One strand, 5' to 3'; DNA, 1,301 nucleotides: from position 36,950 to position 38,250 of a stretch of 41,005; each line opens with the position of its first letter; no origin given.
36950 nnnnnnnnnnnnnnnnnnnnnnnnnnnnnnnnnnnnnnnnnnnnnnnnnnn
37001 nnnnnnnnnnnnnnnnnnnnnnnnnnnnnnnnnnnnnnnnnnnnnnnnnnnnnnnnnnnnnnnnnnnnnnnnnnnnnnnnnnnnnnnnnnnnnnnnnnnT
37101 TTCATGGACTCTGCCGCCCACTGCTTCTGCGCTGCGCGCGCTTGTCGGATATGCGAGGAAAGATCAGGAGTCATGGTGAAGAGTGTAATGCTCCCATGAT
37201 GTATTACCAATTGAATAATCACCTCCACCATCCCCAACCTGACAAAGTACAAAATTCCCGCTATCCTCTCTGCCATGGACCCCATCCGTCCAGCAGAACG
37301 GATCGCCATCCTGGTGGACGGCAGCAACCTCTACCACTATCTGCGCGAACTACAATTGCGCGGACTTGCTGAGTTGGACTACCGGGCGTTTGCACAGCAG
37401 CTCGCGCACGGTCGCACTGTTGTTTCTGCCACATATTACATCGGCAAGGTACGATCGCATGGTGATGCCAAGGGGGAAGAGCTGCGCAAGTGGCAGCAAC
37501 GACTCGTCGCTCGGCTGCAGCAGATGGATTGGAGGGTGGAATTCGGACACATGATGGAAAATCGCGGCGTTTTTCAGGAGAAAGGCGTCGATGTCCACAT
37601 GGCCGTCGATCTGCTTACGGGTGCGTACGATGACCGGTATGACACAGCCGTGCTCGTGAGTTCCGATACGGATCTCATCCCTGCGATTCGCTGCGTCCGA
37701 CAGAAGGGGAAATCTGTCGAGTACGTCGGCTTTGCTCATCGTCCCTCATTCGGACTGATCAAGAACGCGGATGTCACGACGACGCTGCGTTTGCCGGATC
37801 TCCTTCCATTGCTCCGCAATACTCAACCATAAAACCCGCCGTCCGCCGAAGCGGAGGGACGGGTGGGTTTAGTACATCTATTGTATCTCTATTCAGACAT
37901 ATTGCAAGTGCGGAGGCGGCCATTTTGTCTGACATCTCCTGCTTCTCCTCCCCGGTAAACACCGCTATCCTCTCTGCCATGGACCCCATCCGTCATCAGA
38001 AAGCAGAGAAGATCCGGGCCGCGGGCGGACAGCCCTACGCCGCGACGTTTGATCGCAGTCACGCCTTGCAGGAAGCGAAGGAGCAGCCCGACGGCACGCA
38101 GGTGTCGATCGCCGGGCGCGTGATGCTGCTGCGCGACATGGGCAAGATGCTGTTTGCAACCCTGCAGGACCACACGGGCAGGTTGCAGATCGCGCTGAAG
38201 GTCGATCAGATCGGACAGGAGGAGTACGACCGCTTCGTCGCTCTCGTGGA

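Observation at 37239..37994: Perfect 33-bp direct repeat duplicates the lysS core promoter, ATG and first five codons around an inserted NYN-RNase gene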

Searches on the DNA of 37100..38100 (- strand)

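Call 23: search_rna_families(source=window, start=37100, end=38100, threshold=evalue, max_evalue=10)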
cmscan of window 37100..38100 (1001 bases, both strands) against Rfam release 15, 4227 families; matches with E-value up to 10: 3.
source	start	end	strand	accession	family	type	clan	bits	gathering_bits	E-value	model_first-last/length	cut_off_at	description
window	37735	37784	-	RF02885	SAM_VI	Cis-reg; riboswitch;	-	19.5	57.5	0.68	1-65/65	no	SAM-VI (S-adenosyl methionine) riboswitch aptamer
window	37168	37236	+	RF00145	snoZ105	Gene; snRNA; snoRNA; CD-box;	-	17.5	45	5.5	1-72/72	no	Small nucleolar RNA Z105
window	37817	37877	+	RF04033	mir-8512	Gene; miRNA;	-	14.5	90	7.9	1-61/61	no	mir-8512 microRNA precursor family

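Call 48: build_rna_model(alignment_id=A3, structure=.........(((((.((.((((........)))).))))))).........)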
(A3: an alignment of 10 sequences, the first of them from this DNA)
Model R1 built from alignment A3 (10 sequences, 51 columns); structure: as given.
model positions 47; base pairs 11; branch points 0; effective number of sequences 6.55; information 1.173 bits per position. Calibrated on 0.2 Mb of random sequence (short: E-values are rough).
structure used (alignment columns):
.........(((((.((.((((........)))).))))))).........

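Call 49: search_with_rna_model(model_id=R1, sources=[window, L001, L002, L003, L004, L005, L006, L007, L009, L010, L012, L013, L014, L016, L017, L018, L023, L025, L026, L028, L030, L031, L035, L036, L037, L039, L043, L044, L046, L048, L052, L053, L054, L055, L056, L059, L061, L064, L065, L068, L070, L071, L074, L076, L078, L081, L082, L083, L084, L085, L086, L087, L088, L090, L091, L092, L093, L094, L095, L096, L097, L098, L099, L100, L101, L102, L103, L104, L105, L106, L107, L108, L109, L110, L111, L117, L120, L121, L122, L123, L124, L127, L128, L131, L132, L135, L142, L143, L144, L145, L146, L148, L150, L151, L155, L156, L157, L159, L162, L163], max_evalue=1)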
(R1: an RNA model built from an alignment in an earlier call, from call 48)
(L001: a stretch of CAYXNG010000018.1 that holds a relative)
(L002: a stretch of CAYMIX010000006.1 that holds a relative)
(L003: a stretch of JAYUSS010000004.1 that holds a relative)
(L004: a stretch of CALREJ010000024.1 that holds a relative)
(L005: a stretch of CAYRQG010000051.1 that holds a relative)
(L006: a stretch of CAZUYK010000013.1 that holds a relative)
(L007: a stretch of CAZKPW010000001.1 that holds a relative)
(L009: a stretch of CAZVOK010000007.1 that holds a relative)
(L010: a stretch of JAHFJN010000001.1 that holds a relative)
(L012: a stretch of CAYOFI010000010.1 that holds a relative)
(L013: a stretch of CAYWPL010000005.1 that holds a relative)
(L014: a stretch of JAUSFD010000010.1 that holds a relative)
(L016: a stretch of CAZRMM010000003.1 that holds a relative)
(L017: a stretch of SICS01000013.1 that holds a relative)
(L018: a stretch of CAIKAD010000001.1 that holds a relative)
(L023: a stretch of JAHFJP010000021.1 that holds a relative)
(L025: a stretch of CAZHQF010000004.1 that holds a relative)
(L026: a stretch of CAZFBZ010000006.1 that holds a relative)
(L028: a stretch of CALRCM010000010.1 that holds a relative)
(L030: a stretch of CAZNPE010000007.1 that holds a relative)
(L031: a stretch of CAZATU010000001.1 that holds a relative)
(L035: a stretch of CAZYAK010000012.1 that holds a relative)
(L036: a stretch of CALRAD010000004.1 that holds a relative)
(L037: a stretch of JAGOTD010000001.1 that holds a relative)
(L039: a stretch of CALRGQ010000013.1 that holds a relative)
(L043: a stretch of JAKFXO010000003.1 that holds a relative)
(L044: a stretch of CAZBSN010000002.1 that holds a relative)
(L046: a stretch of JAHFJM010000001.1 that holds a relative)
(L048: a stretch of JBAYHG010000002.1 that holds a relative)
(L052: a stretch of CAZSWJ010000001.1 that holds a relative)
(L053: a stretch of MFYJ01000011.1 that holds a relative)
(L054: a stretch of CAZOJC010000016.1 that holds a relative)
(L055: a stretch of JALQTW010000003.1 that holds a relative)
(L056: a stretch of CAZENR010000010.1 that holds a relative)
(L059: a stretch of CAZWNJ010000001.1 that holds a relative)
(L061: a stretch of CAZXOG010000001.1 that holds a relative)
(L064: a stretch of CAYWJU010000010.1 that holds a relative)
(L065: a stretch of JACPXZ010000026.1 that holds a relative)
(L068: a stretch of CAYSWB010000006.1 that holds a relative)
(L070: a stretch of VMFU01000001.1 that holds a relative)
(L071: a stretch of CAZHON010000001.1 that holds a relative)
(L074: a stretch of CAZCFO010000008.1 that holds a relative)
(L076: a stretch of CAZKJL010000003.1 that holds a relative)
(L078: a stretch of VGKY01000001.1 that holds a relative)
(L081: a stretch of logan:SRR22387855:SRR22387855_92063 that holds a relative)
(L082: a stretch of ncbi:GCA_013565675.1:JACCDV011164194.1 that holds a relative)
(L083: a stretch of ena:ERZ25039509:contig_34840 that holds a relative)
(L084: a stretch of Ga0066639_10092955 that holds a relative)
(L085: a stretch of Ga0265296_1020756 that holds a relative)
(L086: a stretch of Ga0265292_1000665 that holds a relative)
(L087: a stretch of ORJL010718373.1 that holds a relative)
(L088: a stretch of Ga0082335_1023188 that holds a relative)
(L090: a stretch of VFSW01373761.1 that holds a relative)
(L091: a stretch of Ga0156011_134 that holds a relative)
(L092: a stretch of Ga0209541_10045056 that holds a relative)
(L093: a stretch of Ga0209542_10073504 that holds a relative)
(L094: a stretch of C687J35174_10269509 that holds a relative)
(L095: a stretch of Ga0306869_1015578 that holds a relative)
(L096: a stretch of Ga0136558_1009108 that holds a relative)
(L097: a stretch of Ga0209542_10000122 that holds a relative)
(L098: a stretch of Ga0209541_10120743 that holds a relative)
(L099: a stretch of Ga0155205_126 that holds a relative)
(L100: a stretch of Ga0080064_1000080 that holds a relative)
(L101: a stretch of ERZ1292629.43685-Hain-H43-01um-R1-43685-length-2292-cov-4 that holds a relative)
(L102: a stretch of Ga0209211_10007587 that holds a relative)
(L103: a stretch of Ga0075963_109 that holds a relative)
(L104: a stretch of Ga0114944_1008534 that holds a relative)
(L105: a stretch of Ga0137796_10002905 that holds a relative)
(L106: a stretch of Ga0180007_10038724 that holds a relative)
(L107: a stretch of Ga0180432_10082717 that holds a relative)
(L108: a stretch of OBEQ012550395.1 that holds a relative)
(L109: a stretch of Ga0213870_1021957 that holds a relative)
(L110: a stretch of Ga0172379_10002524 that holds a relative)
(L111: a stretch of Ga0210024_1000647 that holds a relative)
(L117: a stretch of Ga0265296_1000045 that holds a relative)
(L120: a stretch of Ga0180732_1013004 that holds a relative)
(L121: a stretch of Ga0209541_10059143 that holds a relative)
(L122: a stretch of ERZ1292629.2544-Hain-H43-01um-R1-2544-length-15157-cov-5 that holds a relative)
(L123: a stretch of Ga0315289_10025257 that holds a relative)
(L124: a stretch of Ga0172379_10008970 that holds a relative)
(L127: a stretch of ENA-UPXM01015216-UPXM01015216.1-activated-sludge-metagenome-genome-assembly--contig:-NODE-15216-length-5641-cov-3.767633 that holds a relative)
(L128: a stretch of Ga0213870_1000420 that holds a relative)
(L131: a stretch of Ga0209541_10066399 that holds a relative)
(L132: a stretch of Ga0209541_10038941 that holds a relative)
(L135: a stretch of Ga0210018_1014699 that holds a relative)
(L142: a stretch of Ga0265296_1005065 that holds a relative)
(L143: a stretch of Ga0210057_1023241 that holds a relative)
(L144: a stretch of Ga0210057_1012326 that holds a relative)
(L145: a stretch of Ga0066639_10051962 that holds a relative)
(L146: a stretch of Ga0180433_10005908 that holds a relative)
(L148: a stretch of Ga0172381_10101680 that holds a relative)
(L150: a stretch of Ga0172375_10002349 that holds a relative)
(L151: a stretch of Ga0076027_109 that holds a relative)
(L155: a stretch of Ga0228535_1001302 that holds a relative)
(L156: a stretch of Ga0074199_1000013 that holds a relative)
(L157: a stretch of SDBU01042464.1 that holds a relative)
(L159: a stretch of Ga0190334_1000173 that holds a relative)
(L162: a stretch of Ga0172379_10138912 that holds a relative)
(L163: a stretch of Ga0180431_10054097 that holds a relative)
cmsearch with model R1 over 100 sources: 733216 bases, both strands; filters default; matches with E-value up to 1: 24.
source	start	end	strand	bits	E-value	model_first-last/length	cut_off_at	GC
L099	3550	3596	-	72.5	3e-14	1-47/47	no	0.53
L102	2351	2397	-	72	4.1e-14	1-47/47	no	0.53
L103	3528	3574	-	72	4.1e-14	1-47/47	no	0.53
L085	1526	1572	-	71.7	4.7e-14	1-47/47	no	0.57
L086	3538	3584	-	71.7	4.7e-14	1-47/47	no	0.57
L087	1094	1140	-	71.7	4.7e-14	1-47/47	no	0.57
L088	3535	3581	-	71.7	4.7e-14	1-47/47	no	0.57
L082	5569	5615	-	71.6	5e-14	1-47/47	no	0.53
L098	1556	1602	-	71.6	5.2e-14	1-47/47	no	0.53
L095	1533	1579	-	71.4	5.6e-14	1-47/47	no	0.53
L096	1547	1593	-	71.4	5.6e-14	1-47/47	no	0.53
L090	917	963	-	71.1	6.7e-14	1-47/47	no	0.57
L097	3524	3570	-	70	1.2e-13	1-47/47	no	0.51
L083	5536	5582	-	68.5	2.9e-13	1-47/47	no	0.55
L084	692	738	-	66.6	8.4e-13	1-47/47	no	0.6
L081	5541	5591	-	64.4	3e-12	1-47/47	no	0.61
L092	3535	3596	-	61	2e-11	1-47/47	no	0.63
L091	3550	3620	-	56.6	2.4e-10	1-47/47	no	0.65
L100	3526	3574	-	54.4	8.3e-10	1-47/47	no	0.53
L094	1246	1282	-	47.7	3.5e-08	11-47/47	5'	0.59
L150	2915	2958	+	22.3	0.056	1-47/47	no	0.57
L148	1571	1614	+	22.1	0.065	1-47/47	no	0.57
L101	1055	1100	+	18.6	0.46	1-47/47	no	0.54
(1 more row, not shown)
